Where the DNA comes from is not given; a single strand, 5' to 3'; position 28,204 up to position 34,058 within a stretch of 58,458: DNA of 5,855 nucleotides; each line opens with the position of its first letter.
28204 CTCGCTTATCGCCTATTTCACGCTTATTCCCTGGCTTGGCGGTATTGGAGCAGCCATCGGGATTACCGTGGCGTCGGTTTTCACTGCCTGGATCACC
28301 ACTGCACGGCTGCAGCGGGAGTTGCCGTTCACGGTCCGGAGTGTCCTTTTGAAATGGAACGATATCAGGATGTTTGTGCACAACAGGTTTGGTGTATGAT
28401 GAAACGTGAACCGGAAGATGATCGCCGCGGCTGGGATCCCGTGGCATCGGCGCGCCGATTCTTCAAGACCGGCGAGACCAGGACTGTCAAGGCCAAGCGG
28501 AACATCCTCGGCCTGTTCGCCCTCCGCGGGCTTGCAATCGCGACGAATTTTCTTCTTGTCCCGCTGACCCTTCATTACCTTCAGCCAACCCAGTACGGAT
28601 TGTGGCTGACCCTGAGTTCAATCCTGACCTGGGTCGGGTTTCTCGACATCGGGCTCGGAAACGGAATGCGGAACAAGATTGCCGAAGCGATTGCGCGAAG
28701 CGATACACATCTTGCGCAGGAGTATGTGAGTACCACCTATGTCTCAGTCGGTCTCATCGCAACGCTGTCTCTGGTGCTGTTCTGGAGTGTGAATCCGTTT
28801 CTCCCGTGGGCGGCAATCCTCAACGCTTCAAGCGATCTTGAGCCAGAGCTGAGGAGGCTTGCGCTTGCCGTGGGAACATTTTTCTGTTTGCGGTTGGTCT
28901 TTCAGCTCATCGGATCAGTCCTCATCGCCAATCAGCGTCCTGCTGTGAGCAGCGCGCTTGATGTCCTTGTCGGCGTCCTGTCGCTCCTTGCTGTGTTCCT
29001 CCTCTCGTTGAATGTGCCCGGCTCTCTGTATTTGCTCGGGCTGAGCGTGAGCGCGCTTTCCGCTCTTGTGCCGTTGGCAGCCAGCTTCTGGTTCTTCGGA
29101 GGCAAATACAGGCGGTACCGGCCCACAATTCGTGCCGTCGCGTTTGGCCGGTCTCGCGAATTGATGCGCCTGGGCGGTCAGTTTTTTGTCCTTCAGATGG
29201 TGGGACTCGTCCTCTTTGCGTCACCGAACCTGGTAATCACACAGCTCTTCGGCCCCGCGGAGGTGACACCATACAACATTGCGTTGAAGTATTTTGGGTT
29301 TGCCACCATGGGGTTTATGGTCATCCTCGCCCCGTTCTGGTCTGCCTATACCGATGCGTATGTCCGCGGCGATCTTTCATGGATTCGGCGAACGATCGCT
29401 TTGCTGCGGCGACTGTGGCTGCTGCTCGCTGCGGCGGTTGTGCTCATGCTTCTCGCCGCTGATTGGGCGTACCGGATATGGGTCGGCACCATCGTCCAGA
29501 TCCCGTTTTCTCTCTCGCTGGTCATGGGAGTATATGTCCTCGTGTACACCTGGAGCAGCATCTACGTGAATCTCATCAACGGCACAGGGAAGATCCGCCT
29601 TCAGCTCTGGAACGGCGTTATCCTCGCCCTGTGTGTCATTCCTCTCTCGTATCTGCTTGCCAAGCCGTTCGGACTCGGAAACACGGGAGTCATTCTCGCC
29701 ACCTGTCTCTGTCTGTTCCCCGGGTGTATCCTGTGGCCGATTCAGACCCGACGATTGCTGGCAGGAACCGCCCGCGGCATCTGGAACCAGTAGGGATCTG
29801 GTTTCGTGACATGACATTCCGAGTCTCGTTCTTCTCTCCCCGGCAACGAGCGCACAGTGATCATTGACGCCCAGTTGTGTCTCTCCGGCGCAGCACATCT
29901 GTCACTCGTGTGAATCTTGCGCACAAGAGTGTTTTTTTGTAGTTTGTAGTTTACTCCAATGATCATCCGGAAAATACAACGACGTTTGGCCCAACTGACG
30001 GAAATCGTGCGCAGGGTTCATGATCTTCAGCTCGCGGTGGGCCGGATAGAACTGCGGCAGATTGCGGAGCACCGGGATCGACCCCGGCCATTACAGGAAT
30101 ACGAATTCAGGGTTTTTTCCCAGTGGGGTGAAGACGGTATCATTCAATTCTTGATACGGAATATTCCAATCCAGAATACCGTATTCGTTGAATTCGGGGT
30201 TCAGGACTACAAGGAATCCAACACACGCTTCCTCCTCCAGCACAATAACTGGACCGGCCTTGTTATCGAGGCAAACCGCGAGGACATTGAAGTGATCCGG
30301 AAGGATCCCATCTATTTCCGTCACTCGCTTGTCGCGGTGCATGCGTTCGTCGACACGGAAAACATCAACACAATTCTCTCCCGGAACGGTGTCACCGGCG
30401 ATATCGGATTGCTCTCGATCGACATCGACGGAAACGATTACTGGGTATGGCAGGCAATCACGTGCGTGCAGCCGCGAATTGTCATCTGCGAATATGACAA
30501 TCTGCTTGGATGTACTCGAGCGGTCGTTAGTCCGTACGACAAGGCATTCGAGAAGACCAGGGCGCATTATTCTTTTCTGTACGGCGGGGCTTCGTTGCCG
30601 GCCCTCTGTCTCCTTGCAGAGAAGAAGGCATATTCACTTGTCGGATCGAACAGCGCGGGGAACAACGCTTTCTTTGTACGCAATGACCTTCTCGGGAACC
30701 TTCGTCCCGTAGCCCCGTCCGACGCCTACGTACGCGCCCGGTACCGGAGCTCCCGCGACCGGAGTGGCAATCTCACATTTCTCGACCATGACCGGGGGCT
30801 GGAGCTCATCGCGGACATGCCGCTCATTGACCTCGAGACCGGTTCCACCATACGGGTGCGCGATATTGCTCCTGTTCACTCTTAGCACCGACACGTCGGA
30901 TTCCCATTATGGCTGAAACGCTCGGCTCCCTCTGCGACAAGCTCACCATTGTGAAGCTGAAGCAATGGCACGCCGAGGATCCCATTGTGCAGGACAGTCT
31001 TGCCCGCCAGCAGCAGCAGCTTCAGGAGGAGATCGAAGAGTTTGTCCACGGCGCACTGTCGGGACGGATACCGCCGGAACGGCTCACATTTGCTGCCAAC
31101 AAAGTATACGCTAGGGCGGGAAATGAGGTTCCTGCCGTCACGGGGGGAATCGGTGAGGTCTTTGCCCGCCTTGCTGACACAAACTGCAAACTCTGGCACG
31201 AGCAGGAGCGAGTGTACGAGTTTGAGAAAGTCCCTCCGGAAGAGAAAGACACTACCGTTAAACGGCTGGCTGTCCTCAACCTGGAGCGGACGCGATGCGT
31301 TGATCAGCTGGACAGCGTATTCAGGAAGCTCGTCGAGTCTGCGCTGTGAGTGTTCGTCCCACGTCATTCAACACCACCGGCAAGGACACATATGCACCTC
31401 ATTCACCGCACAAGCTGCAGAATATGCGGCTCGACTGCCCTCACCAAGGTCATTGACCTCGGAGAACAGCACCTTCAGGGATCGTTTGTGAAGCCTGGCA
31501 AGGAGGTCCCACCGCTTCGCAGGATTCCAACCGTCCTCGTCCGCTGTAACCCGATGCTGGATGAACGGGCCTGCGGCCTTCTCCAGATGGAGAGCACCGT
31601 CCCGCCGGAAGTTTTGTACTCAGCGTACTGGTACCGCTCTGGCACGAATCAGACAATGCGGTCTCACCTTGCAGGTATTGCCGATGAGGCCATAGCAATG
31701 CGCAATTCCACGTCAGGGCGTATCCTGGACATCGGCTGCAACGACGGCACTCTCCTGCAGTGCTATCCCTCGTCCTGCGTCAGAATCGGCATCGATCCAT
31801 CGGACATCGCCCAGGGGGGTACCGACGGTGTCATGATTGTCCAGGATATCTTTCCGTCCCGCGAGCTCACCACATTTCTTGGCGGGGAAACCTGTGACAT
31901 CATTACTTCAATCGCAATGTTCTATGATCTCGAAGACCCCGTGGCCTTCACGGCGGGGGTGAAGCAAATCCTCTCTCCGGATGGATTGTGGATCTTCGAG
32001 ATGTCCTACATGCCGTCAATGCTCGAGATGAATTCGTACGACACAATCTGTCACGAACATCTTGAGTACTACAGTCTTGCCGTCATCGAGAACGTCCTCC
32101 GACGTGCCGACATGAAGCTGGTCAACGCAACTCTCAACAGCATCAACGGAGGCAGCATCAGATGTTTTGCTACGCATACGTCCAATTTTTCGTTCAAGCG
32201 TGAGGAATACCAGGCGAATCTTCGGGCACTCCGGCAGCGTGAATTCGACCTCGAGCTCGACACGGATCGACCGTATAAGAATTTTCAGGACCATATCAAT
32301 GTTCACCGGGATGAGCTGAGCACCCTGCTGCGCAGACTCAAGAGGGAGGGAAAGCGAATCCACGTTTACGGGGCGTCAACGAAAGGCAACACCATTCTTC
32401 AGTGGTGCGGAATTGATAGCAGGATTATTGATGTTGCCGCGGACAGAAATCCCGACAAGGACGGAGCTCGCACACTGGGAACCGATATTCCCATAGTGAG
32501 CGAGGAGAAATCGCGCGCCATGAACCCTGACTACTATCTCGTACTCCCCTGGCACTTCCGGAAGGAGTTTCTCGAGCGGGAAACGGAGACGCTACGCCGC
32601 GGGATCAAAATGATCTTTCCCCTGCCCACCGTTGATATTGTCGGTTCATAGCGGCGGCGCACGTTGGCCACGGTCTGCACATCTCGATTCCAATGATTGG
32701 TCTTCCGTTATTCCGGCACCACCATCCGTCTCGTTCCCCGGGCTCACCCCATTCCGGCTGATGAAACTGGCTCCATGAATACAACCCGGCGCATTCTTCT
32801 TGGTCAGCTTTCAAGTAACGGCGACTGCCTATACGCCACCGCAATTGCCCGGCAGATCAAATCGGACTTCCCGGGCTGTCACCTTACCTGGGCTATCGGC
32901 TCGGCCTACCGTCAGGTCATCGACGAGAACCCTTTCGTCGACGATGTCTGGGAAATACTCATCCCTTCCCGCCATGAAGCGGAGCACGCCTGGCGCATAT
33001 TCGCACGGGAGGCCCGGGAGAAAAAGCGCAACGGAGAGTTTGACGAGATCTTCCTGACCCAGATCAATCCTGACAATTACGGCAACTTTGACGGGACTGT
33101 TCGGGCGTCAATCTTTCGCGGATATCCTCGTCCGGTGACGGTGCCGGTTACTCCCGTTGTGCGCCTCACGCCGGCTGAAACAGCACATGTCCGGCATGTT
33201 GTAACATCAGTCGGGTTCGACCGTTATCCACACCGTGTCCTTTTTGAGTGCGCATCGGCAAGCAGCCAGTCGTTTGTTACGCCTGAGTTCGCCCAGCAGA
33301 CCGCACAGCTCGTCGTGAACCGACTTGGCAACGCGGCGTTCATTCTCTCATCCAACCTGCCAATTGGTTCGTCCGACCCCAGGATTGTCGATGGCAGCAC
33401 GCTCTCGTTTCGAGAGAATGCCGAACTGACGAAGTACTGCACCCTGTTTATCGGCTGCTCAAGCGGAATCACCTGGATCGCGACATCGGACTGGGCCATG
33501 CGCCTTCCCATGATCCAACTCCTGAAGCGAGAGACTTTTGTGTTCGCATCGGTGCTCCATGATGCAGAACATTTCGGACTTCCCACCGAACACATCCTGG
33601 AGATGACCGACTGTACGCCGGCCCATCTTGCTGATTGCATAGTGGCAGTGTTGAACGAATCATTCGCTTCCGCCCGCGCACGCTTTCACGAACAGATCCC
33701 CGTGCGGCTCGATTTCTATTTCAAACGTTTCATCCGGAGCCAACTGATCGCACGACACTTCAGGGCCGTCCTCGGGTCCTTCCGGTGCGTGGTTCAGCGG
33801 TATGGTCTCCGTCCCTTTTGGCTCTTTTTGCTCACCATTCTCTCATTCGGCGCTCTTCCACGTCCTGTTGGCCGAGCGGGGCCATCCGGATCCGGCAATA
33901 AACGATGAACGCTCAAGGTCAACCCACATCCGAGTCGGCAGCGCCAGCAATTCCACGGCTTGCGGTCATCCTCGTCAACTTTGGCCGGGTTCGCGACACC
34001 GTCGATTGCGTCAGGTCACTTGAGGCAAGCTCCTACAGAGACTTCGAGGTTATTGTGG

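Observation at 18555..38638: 20-kb glycosylation island with two YfhO-type GT-C proteins paired with GtrB/CsbB-like GT2s, in a diderm background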

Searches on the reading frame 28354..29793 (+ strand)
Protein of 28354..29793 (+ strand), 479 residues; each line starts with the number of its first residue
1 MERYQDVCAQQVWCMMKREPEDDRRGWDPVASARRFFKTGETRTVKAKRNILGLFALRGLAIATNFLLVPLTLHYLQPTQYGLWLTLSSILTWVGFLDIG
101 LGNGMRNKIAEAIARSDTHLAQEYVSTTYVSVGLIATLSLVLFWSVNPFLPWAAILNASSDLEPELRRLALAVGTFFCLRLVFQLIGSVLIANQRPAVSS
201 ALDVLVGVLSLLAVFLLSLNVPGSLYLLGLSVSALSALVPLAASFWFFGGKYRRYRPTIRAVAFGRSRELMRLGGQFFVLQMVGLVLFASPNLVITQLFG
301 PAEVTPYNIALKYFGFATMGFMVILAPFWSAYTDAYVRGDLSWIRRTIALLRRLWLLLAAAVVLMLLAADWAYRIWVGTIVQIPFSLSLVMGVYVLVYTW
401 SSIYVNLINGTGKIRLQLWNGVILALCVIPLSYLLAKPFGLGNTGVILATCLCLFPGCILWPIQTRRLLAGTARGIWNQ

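Call 4: search_protein_families(library=pfam, proteins=[window:28354-29793:+], max_evalue=0.01)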
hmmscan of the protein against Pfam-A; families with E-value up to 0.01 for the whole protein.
window:28354-29793:+ (479 aa): 0 families

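Call 7: search_protein_families(library=ncbifam, proteins=[window:28354-29793:+], max_evalue=0.01)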
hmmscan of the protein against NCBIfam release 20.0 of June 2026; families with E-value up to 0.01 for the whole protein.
window:28354-29793:+ (479 aa): 1 family
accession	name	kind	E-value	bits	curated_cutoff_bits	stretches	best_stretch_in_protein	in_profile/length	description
NF041503.1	WZX_like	subfamily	1e-05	24.8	300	1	60-109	8-57/429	O-unit flippase-like protein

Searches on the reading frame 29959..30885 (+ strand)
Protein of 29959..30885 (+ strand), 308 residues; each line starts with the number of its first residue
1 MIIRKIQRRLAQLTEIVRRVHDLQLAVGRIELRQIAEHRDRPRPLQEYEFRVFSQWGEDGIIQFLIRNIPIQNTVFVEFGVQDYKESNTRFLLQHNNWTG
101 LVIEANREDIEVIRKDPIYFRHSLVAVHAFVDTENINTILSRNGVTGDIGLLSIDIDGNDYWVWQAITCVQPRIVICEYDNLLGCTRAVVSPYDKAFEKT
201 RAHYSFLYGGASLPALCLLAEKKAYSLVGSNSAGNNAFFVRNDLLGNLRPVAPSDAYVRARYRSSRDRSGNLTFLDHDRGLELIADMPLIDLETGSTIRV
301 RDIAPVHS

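Call 4: search_protein_families(library=pfam, proteins=[window:29959-30885:+], max_evalue=0.01)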
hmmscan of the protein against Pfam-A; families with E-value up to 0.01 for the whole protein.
window:29959-30885:+ (308 aa): 1 family
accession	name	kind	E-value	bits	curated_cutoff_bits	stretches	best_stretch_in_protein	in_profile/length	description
PF05050.19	Methyltransf_21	-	0.0065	17.1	22.7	0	79-179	49-148/173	Methyltransferase FkbM domain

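Call 7: search_protein_families(library=ncbifam, proteins=[window:29959-30885:+], max_evalue=0.01)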
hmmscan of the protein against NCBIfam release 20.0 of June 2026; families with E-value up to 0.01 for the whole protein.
window:29959-30885:+ (308 aa): 0 families

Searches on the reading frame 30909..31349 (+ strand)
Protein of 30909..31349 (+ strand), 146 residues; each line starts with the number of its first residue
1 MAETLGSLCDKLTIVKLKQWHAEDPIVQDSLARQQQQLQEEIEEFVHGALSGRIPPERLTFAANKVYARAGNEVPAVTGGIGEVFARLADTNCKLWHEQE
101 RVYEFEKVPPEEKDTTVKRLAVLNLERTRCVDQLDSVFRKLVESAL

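Call 4: search_protein_families(library=pfam, proteins=[window:30909-31349:+], max_evalue=0.01)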
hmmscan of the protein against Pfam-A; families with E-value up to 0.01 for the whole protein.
window:30909-31349:+ (146 aa): 1 family
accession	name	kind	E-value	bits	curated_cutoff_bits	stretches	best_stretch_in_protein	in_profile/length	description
PF14063.11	DUF4254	-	1.9e-08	34.7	27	1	87-143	6-61/144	Protein of unknown function (DUF4254)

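Call 7: search_protein_families(library=ncbifam, proteins=[window:30909-31349:+], max_evalue=0.01)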
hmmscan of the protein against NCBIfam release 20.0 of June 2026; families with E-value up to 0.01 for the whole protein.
window:30909-31349:+ (146 aa): 0 families

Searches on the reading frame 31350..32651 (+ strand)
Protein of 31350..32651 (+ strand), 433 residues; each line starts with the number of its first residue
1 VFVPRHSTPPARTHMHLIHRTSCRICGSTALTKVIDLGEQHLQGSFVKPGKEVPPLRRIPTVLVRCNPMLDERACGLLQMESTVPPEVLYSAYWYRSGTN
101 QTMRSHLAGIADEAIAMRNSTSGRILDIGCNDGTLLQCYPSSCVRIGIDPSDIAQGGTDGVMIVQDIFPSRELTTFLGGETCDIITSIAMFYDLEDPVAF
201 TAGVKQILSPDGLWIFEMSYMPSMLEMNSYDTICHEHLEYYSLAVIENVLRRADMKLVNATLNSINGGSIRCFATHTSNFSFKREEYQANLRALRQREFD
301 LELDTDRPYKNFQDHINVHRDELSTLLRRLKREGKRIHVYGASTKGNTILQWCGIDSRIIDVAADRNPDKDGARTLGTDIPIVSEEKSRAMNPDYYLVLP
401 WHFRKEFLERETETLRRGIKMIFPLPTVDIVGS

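Call 4: search_protein_families(library=pfam, proteins=[window:31350-32651:+], max_evalue=0.01)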
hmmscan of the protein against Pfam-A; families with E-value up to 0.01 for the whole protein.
window:31350-32651:+ (433 aa): 5 families
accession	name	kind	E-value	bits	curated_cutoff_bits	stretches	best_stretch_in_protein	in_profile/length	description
PF08484.17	Methyltransf_14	-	2.9e-49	167.4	23.5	1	265-426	2-160/160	C-methyltransferase C-terminal domain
PF08421.16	Methyltransf_13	-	1.9e-15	57.2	31.3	1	23-90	1-62/62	Putative zinc binding domain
PF13489.12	Methyltransf_23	-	2.7e-14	53.6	27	1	117-258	18-162/164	Methyltransferase domain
PF08241.18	Methyltransf_11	-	0.00043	21.3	21.2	1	126-216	1-95/95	Methyltransferase domain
PF08242.18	Methyltransf_12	-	0.0037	18.4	30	0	126-213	1-97/98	Methyltransferase domain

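Call 7: search_protein_families(library=ncbifam, proteins=[window:31350-32651:+], max_evalue=0.01)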
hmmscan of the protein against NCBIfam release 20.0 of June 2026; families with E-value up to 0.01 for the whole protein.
window:31350-32651:+ (433 aa): 1 family
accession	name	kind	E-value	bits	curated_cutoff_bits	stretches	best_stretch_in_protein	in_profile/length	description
TIGR02072.1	BioC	equivalog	1.3e-05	25.2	184.95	1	102-259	18-175/244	malonyl-ACP O-methyltransferase BioC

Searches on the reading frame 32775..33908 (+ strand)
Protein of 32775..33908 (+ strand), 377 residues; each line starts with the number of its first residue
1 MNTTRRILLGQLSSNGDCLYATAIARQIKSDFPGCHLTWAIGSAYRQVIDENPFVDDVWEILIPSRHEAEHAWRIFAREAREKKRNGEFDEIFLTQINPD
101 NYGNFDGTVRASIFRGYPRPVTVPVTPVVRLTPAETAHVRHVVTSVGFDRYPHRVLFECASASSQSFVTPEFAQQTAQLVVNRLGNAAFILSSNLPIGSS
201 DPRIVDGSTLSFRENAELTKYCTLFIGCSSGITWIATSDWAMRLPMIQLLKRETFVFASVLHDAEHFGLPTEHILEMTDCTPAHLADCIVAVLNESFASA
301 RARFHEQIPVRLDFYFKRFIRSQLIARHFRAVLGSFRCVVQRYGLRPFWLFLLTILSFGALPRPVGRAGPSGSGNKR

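Call 4: search_protein_families(library=pfam, proteins=[window:32775-33908:+], max_evalue=0.01)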
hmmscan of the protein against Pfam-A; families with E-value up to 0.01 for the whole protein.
window:32775-33908:+ (377 aa): 0 families

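Call 7: search_protein_families(library=ncbifam, proteins=[window:32775-33908:+], max_evalue=0.01)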
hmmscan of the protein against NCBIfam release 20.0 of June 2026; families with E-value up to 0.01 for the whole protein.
window:32775-33908:+ (377 aa): 3 families
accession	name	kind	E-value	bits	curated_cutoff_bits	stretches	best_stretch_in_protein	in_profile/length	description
TIGR02193.1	heptsyl_trn_I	equivalog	4.5e-08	32.7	185.3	1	6-93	1-90/320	lipopolysaccharide heptosyltransferase I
TIGR02201.1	heptsyl_trn_III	equivalog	0.00013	21.1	170.2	1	6-66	1-61/344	putative lipopolysaccharide heptosyltransferase III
TIGR04414.1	hepto_Aah_TibC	equivalog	0.0014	17.6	200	1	208-247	267-303/374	autotransporter strand-loop-strand O-heptosyltransferase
